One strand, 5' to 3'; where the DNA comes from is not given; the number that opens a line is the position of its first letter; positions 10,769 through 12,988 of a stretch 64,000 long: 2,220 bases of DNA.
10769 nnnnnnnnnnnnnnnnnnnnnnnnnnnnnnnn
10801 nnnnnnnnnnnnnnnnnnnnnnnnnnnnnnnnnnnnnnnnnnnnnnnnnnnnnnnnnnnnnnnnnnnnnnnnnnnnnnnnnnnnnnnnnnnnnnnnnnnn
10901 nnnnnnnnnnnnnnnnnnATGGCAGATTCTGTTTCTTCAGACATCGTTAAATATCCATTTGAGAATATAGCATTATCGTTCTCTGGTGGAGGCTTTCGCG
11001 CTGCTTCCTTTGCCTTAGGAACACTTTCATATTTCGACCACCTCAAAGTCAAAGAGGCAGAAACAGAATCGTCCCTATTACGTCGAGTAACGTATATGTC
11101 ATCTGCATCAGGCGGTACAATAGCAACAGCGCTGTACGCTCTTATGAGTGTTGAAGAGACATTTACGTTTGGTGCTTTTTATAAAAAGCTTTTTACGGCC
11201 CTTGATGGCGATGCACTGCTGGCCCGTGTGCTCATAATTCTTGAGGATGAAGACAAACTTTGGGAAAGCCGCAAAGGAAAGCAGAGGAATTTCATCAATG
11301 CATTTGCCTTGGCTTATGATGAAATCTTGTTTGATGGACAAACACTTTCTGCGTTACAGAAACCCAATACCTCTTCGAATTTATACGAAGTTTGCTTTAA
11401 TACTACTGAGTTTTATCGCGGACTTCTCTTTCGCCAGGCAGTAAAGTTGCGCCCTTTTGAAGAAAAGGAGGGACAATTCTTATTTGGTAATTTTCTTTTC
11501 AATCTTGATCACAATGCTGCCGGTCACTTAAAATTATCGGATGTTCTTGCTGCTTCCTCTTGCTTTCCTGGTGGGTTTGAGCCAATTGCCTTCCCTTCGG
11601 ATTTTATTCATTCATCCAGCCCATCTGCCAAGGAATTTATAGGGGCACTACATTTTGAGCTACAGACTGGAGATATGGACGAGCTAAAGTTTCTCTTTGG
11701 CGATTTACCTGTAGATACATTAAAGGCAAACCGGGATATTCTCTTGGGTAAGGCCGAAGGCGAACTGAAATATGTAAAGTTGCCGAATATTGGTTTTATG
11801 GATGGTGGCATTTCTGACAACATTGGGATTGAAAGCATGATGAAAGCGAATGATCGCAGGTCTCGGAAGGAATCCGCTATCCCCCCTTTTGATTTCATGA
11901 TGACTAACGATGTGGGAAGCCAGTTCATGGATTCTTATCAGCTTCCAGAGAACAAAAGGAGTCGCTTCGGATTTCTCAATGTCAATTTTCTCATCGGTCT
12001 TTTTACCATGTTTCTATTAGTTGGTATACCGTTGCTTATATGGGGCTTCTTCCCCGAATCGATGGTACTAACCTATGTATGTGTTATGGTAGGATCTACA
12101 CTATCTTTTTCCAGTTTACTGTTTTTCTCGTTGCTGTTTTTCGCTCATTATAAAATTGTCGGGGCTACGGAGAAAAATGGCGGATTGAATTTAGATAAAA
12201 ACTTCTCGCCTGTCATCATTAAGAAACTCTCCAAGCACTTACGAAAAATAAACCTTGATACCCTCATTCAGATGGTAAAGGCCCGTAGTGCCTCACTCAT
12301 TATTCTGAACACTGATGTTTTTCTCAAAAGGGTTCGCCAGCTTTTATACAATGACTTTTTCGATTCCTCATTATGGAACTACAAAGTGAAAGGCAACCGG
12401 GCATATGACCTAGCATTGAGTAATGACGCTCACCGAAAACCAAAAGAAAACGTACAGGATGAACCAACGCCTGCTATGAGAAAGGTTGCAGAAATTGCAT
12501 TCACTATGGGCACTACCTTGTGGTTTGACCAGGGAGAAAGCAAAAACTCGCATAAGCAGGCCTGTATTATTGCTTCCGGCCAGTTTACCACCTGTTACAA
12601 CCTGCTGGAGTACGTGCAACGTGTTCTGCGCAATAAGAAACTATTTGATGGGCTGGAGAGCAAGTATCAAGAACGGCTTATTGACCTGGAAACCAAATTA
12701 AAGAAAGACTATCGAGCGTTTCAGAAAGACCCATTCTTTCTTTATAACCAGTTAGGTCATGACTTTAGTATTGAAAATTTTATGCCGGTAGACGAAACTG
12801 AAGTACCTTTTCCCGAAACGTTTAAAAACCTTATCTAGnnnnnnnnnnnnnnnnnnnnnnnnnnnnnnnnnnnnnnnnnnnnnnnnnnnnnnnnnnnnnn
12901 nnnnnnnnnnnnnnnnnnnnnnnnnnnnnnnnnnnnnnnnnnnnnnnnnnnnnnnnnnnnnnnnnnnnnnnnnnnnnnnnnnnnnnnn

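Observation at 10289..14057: Candidate undescribed four-gene system: exported EndoG-type nuclease, membrane-anchored cPLA2-like lipase and two helical partners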

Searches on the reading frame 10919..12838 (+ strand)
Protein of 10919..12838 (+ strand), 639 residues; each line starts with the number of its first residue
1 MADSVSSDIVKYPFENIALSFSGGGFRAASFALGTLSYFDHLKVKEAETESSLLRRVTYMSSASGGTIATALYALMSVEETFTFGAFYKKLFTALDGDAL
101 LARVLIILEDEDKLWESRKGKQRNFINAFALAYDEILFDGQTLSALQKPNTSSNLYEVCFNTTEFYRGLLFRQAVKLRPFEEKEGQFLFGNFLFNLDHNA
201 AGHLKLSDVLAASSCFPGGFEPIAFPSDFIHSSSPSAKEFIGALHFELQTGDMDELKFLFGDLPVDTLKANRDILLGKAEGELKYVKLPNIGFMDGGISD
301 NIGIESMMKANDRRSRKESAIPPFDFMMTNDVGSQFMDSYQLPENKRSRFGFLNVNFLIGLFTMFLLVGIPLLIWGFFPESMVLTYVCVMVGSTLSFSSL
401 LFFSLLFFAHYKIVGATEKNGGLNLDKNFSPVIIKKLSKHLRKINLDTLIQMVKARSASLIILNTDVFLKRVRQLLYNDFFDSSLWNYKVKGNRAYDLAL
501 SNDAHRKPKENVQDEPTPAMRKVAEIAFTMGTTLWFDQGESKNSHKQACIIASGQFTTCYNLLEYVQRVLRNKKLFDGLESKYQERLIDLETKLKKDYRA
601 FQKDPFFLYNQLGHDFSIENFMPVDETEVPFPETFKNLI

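Call 3: search_protein_families(library=pfam, proteins=[window:10919-12838:+], max_evalue=0.1)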
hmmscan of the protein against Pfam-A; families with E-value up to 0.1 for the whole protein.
window:10919-12838:+ (639 aa): 2 families
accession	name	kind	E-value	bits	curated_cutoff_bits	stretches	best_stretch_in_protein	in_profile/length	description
PF01734.28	Patatin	-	1.2e-08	35.8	27.7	1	19-306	1-189/191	Patatin-like phospholipase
PF01735.24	PLA2_B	-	0.00043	19.3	23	1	17-68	1-51/491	Lysophospholipase catalytic domain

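Call 4: search_protein_families(library=padloc, proteins=[window:10919-12838:+], max_evalue=0.1)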
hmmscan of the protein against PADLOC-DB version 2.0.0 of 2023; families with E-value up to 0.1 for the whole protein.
window:10919-12838:+ (639 aa): 0 families

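Call 5: search_protein_families(library=ncbifam, proteins=[window:10919-12838:+], max_evalue=0.1)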
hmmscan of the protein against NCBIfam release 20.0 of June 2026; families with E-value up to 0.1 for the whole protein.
window:10919-12838:+ (639 aa): 0 families

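Call 7: find_homologous_proteins(query=window:10919-12838:+)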
Query window:10919-12838:+ (639 aa): 971 proteins with E <= 0.001 among 8000 candidates; the best 120 are listed.
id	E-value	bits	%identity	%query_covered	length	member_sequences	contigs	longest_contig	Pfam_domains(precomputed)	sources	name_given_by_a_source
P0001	0.0e+0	1439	100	100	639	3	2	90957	PF01734.28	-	-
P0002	0.0e+0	1019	70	99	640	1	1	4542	PF01734.28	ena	-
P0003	4.6e-298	1008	71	100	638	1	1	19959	PF01734.28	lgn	-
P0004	1.9e-268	911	64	100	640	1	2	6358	PF01734.28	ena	-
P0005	9.8e-203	694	54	98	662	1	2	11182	PF01734.28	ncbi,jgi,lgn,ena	jgi:hypothetical protein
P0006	4.3e-202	692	52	99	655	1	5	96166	PF01734.28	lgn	-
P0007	6.6e-194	664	51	98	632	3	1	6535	PF01734.28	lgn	-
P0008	3.5e-185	636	50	98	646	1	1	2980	PF01734.28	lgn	-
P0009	1.5e-179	617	49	98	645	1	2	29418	PF01734.28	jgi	jgi:hypothetical protein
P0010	5.5e-179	615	49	98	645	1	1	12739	PF01734.28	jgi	jgi:hypothetical protein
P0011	5.7e-178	612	48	100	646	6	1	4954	PF01734.28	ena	-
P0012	1.3e-170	588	48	99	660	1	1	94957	PF01735.24,PF01734.28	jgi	jgi:hypothetical protein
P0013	2.9e-166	573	47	98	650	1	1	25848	PF01734.28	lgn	-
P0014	1.8e-165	571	46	97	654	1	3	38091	PF01734.28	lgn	-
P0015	3.0e-161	557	46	99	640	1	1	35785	PF01734.28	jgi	jgi:hypothetical protein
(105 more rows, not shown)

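Call 9: find_related_loci(query=A1, collection=genome_contigs, flank=8000)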
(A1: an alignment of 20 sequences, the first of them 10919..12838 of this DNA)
Query A1 (639 aa) in genome_contigs; peptide patterns used: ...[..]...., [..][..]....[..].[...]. (x = any residue, [..] = any of these).
506 stretches matched a pattern; 400 encode a relative of the query (tblastn E <= 1e-3); the best 80 are kept; 80 distinct loci.
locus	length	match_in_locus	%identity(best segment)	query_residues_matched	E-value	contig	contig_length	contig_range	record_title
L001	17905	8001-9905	43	13-638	9e-158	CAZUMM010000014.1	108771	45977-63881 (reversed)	MAG TPA_asm: uncultured Flavipsychrobacter sp. isolate SRP263527_co2_251 genome assembly, contig: NODE_99_length_108771_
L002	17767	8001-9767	45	13-636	1e-156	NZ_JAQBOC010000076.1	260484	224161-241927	MAG: Mucilaginibacter sp. isolate RYN_310 scaffold_178657, whole genome shotgun sequence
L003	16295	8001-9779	45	9-636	1e-155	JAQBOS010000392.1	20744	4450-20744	MAG: Mucilaginibacter sp. isolate RYN_326 scaffold_1308560, whole genome shotgun sequence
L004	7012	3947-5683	43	12-635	2e-155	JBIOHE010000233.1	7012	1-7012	MAG: Sphingobacteriales bacterium isolate GcC11-12 k141_1981177_length_7012_cov_34.0000, whole genome shotgun sequence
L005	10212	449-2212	46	13-638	8e-155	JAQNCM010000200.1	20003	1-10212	MAG: Mucilaginibacter sp. isolate RYN_329 scaffold_1534258, whole genome shotgun sequence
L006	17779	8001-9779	46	9-636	2e-154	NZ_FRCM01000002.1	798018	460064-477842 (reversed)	Mucilaginibacter sp. OK098, whole genome shotgun sequence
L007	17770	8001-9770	43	13-633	1e-154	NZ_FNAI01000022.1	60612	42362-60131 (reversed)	Mucilaginibacter pineti strain 47C3B, whole genome shotgun sequence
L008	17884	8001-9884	45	1-633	2e-153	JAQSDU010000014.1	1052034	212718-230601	MAG: Flavobacterium sp. isolate D1-2020 MAG007 NODE_4_length_1052034_cov_14.431746, whole genome shotgun sequence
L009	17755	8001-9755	43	13-632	6e-153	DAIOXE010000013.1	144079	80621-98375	MAG TPA_asm: Mucilaginibacter sp. isolate CTOTU41436 NODE_50_length_144079_cov_49.370417, whole genome shotgun sequence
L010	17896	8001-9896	43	9-638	4e-152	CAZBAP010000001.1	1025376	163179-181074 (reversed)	MAG TPA_asm: uncultured Flavipsychrobacter sp. isolate binchicken_co284_94 genome assembly, contig: NODE_2_length_102537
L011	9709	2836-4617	43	13-635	5e-152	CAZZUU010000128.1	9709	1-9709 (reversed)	MAG: uncultured Mucilaginibacter sp. isolate Brown_K.bin.3 genome assembly, contig: NODE_1461_length_9709_cov_4.496996,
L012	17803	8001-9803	42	8-636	3e-151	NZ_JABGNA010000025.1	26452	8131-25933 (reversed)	Mucilaginibacter sp. SG564 Ga0365344_25, whole genome shotgun sequence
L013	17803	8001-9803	42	8-636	2e-151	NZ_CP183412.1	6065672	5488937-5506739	Mucilaginibacter sp. NFX135 chromosome, complete genome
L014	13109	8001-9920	43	5-632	3e-151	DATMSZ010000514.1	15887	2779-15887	MAG TPA_asm: Pseudosphingobacterium sp. isolate SMAG_U12999 k141_189113, whole genome shotgun sequence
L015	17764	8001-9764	44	13-635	4e-150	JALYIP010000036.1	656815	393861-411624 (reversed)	MAG: Bacteroidota bacterium isolate HIE bin28 SD1475-77_k127_569682, whole genome shotgun sequence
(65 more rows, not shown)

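Call 12: find_encoding_contigs(protein=P0003, flank=8000, max_places=3)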
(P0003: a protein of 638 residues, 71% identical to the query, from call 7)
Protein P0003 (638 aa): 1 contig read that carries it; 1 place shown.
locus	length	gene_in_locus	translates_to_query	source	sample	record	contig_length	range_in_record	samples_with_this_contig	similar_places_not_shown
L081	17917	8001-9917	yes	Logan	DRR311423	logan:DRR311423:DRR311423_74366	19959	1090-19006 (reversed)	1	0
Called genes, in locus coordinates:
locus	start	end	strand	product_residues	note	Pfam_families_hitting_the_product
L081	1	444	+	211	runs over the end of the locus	-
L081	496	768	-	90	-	-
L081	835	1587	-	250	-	PF02586:SRAP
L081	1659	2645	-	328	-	-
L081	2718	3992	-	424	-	PF00817:IMS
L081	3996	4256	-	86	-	-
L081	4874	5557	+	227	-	-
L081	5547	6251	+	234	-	PF06114:Peptidase_M78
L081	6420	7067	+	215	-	-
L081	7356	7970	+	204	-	PF01223:Endonuclease_NS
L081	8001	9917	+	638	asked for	PF01734:Patatin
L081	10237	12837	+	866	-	PF00931:NB-ARC (weak)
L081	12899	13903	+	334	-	-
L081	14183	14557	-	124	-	PF12844:HTH_19, PF13560:HTH_31 (weak), PF01381:HTH_3, PF13443:HTH_26 (weak)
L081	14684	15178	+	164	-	-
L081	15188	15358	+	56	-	-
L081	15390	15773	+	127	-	-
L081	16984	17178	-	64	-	-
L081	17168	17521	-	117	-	-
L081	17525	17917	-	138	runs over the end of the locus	-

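Call 13: find_encoding_contigs(protein=P0006, flank=8000, max_places=3)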
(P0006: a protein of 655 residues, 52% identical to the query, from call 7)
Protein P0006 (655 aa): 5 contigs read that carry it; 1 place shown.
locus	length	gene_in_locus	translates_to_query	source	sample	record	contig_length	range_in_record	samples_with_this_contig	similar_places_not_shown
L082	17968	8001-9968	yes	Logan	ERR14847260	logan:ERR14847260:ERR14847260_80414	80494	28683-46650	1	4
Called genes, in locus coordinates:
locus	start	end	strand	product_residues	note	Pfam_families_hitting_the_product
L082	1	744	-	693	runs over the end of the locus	PF01935:DUF87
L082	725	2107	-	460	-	PF13289:SIR2_2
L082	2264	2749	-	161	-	-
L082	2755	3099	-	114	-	PF01381:HTH_3 (weak)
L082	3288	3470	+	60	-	-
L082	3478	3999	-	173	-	PF04492:Phage_rep_O (weak)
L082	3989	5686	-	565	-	PF00239:Resolvase, PF07508:Recombinase, PF13408:Zn_ribbon_recom (weak)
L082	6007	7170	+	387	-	PF02534:T4SS-DNA_transf (faint), PF10412:TrwB_AAD_bind (weak)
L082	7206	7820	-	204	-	PF01223:Endonuclease_NS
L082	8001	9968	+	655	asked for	PF01734:Patatin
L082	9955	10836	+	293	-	-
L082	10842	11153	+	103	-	-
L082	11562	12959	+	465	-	PF18962:Por_Secre_tail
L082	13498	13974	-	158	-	PF18962:Por_Secre_tail, PF11589:DUF3244 (weak)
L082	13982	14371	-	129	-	-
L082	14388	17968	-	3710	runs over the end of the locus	PF01839:FG-GAP (faint), PF05593:RHS_repeat (faint), PF03534:SpvB, PF12256:TcdB_toxin_midN (faint), PF13517:FG-GAP_3 (weak), PF25023:TEN_YD-shell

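Call 14: find_encoding_contigs(protein=P0004, flank=8000, max_places=3)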
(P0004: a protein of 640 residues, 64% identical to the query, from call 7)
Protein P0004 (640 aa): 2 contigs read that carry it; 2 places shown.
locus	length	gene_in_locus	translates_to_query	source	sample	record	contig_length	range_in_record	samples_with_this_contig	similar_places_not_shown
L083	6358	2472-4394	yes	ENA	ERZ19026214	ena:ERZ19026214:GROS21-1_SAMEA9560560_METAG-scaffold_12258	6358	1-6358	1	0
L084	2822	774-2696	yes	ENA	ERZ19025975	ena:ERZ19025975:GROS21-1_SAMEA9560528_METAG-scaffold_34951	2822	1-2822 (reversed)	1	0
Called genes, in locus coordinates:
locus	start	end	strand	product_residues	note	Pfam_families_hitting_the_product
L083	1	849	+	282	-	?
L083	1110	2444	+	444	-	-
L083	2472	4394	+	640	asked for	PF01734:Patatin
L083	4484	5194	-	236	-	PF13365:Trypsin_2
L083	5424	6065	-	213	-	-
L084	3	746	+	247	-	?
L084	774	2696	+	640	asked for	PF01734:Patatin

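Call 22: find_related_loci(query=A2, collection=metagenome_contigs, flank=8000)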
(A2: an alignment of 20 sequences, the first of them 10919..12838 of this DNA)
Query A2 (639 aa) in metagenome_contigs; peptide patterns used: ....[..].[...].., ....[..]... (x = any residue, [..] = any of these).
600 stretches matched a pattern (row limit reached: there are more); 319 encode a relative of the query (tblastn E <= 1e-3); the best 80 are kept; 80 distinct loci.
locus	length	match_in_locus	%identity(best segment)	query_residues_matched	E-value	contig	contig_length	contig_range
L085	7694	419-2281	45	13-638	4e-162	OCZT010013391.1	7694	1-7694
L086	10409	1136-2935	45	3-636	1e-158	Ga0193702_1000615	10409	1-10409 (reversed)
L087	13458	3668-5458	44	13-638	2e-156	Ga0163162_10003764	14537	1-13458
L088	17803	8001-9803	44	9-636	2e-154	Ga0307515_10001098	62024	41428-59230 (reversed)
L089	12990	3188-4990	44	2-636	3e-154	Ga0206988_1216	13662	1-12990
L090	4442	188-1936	44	13-637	3e-158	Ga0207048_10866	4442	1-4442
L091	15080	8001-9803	44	2-636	2e-153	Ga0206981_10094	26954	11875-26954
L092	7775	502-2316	44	4-638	4e-153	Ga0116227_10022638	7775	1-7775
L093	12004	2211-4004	44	13-636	2e-152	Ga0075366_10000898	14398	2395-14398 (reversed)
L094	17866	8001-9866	44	13-638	1e-151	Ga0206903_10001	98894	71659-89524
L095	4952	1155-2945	43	13-638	4e-154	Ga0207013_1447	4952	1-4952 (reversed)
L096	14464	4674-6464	44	2-636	1e-150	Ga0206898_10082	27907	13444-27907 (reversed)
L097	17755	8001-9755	44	13-632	7e-151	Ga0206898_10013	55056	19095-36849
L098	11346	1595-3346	44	13-635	2e-150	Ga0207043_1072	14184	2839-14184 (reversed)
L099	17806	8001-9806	42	8-636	6e-150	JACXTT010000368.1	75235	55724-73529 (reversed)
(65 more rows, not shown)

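Call 23: find_encoding_contigs(protein=P0002, flank=8000, max_places=2)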
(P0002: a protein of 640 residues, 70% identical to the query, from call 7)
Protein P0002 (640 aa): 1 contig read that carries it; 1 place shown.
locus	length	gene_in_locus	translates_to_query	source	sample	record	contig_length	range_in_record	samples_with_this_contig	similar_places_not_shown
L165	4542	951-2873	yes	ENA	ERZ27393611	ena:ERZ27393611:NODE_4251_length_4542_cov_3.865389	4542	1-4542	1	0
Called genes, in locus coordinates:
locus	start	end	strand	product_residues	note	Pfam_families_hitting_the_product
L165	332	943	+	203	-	PF01223:Endonuclease_NS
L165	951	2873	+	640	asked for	PF01734:Patatin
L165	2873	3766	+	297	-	-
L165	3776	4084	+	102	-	-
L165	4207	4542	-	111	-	?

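Call 24: find_encoding_contigs(protein=P0005, flank=8000, max_places=2)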
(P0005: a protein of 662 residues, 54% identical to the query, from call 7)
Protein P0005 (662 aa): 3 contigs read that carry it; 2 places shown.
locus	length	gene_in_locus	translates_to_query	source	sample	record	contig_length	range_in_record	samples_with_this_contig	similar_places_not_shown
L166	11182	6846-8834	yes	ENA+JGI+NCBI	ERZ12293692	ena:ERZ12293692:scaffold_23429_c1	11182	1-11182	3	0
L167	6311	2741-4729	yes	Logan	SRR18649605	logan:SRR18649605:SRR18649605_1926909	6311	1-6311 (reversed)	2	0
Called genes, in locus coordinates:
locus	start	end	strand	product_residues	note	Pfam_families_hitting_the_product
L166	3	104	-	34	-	?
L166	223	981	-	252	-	PF02265:S1-P1_nuclease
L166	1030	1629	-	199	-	PF14237:GYF_2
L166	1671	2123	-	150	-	PF08239:SH3_3, PF12587:DUF3761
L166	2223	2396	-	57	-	-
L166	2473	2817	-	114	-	PF00196:GerE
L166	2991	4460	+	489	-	-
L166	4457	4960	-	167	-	-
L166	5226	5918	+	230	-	PF01223:Endonuclease_NS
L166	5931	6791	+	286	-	-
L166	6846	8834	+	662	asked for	PF01734:Patatin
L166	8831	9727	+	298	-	-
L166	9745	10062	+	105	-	-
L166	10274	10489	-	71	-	-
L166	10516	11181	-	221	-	?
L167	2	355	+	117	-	?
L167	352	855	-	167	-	-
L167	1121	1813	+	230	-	PF01223:Endonuclease_NS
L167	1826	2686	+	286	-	-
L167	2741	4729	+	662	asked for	PF01734:Patatin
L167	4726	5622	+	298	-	-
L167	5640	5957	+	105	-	-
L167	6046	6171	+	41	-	-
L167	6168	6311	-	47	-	?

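Call 25: find_encoding_contigs(protein=P0007, flank=8000, max_places=2)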
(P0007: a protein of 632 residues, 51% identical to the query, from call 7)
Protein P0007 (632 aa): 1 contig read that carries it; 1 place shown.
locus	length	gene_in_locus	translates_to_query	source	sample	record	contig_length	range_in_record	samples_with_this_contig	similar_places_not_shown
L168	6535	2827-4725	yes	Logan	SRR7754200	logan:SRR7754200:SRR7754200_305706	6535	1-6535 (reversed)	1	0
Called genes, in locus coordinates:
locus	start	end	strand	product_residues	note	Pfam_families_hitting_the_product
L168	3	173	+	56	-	?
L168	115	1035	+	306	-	-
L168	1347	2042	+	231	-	-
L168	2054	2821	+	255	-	PF01471:PG_binding_1, PF05257:CHAP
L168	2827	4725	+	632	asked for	PF01734:Patatin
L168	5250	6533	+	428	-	?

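Call 26: find_encoding_contigs(protein=P0009, flank=8000, max_places=2)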
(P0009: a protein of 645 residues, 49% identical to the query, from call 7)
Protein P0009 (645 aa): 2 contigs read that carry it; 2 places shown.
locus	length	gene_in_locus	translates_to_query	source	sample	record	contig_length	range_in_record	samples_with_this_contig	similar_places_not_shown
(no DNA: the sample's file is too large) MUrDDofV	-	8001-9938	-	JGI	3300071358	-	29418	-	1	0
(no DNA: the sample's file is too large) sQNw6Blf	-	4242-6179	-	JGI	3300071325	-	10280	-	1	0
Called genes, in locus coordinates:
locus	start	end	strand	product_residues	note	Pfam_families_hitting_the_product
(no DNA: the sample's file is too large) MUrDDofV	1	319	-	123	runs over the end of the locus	PF00355:Rieske, PF13806:Rieske_2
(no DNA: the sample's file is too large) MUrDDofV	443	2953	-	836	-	PF07992:Pyr_redox_2, PF00070:Pyr_redox, PF18267:Rubredoxin_C, PF04324:Fer2_BFD, PF03460:NIR_SIR_ferr, PF01077:NIR_SIR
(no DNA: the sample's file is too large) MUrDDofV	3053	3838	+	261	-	PF00590:TP_methylase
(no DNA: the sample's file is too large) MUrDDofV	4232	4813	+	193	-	PF13875:DUF4202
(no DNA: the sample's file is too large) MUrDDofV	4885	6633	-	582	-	PF00664:ABC_membrane, PF00005:ABC_tran, PF02463:SMC_N (faint)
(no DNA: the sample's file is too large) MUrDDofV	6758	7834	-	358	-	PF17996:CE2_N, PF13472:Lipase_GDSL_2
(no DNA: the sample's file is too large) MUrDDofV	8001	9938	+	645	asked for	PF01734:Patatin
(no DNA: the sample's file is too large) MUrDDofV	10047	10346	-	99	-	PF10685:KGG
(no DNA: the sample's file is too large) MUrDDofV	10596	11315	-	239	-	PF01904:DUF72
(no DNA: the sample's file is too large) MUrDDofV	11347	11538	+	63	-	-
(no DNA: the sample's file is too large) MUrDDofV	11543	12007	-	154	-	PF00571:CBS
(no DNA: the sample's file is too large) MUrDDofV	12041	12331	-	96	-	PF07045:DUF1330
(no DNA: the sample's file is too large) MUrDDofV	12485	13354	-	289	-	PF01263:Aldose_epim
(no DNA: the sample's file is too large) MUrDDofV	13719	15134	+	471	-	PF01139:RtcB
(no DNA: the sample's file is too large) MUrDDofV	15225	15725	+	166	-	PF13428:TPR_14 (faint), PF14559:TPR_19 (faint), PF13176:TPR_7 (faint), PF13181:TPR_8 (faint), PF13424:TPR_12 (weak), PF00515:TPR_1 (weak), PF07719:TPR_2 (weak), PF13432:TPR_16 (weak), +1 more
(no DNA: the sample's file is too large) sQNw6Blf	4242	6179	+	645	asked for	PF01734:Patatin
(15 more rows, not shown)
